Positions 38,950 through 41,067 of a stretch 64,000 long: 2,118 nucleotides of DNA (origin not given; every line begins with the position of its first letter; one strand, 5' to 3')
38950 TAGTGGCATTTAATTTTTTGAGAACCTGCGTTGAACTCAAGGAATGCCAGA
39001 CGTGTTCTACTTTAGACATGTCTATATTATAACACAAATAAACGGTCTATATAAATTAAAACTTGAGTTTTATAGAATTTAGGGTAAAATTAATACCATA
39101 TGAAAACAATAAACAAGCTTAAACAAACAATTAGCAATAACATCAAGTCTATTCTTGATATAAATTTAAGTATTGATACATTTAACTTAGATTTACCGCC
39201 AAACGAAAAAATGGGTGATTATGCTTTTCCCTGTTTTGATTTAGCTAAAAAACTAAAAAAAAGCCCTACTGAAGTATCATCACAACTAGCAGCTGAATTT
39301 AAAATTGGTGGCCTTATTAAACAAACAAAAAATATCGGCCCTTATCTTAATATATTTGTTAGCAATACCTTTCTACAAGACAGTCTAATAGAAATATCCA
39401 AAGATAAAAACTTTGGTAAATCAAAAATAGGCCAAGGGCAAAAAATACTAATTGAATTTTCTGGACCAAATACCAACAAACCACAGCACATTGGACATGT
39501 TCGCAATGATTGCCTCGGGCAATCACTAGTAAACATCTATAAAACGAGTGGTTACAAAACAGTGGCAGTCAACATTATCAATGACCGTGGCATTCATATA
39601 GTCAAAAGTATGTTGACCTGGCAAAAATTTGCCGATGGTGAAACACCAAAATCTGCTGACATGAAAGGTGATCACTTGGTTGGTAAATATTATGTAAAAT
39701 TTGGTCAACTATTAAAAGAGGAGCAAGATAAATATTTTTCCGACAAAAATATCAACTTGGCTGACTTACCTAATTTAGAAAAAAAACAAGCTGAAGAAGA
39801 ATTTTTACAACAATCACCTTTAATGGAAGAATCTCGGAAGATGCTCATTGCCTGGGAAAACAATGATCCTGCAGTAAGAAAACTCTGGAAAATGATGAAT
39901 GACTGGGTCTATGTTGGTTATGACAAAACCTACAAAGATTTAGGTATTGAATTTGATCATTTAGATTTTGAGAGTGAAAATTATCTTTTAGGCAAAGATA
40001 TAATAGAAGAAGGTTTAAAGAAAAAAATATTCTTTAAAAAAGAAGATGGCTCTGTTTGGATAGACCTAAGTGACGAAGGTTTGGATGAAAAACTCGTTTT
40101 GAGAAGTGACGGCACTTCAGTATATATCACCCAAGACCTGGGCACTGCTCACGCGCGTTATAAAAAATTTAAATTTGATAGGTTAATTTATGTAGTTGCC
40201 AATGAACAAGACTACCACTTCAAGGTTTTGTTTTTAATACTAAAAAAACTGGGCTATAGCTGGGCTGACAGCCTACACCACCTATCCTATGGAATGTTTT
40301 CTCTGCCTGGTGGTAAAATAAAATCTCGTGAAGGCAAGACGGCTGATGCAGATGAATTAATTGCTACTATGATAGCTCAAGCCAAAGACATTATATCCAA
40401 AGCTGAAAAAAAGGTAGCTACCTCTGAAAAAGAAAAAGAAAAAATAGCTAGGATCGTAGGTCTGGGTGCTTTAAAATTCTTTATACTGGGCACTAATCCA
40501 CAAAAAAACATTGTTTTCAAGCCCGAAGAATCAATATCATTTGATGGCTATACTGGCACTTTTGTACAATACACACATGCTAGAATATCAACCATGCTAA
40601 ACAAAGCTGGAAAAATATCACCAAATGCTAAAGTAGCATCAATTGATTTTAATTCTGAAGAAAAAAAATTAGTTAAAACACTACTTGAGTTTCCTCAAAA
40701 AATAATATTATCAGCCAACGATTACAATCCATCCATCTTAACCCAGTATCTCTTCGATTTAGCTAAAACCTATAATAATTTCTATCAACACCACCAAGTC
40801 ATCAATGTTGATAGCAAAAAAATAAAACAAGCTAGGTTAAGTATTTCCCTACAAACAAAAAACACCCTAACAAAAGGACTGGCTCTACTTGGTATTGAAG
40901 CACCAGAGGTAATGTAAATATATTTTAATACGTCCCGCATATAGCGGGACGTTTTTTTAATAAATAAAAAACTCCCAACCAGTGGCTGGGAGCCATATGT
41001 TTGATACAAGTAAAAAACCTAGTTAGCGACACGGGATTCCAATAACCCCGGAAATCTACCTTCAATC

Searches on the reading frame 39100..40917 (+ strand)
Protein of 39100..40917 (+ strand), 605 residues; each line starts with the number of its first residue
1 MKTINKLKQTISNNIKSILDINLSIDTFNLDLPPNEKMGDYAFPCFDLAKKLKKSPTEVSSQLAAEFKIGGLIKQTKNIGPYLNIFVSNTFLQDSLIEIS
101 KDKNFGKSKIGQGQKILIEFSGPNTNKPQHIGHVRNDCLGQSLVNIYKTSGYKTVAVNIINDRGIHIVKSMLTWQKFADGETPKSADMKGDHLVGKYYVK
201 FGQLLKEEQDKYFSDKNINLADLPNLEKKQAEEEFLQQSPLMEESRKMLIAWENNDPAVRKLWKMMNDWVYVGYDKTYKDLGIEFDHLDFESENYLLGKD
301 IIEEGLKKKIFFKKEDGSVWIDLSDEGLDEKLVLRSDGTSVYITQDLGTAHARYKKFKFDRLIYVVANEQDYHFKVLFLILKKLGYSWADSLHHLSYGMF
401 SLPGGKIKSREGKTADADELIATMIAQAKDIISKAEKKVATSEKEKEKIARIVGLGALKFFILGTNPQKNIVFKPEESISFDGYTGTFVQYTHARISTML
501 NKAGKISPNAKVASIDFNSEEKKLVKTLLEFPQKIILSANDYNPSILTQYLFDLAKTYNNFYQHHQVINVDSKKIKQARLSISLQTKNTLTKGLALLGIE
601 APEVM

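Call 78: search_protein_families(library=pfam, proteins=[window:39100-40914:+], max_evalue=0.0001)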
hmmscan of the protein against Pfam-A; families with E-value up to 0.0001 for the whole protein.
window:39100-40914:+ (605 aa): 3 families
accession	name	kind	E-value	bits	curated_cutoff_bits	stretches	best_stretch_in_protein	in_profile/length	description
PF00750.26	tRNA-synt_1d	-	3.4e-49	168.1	23.3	1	103-473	9-347/349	tRNA synthetases class I (R), catalytic domain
PF05746.21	DALR_1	-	4e-31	107.9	22.3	1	489-605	1-117/117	DALR anticodon binding domain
PF03485.21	Arg_tRNA_synt_N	-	1.1e-15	58.5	21.5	1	6-87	2-85/85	Arginyl tRNA synthetase N terminal domain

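Call 119: list_cluster_members(proteins=[window:39100-40917:+, window:44454-45914:+, window:17936-18619:+])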
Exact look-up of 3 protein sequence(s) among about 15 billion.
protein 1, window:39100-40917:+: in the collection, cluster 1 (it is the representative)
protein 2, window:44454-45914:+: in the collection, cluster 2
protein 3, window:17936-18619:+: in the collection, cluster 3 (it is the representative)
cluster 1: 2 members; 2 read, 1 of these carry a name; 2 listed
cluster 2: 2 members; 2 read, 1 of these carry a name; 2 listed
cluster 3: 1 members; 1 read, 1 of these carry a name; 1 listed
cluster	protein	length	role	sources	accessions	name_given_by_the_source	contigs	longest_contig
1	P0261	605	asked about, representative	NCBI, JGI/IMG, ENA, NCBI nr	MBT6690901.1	arginine--tRNA ligase [Candidatus Parcubacteria bacterium] | arginyl-tRNA synthetase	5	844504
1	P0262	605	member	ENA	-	-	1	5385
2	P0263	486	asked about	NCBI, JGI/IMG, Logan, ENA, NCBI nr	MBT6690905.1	replicative DNA helicase [Candidatus Parcubacteria bacterium] | replicative DNA helicase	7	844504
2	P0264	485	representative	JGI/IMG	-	-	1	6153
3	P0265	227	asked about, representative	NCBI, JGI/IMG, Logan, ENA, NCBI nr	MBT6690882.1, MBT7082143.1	MAG: NUDIX hydrolase [Chloroflexi bacterium] | 8-oxo-dGTP diphosphatase | NUDIX hydrolase [Candidatus Parcubacteria bacterium]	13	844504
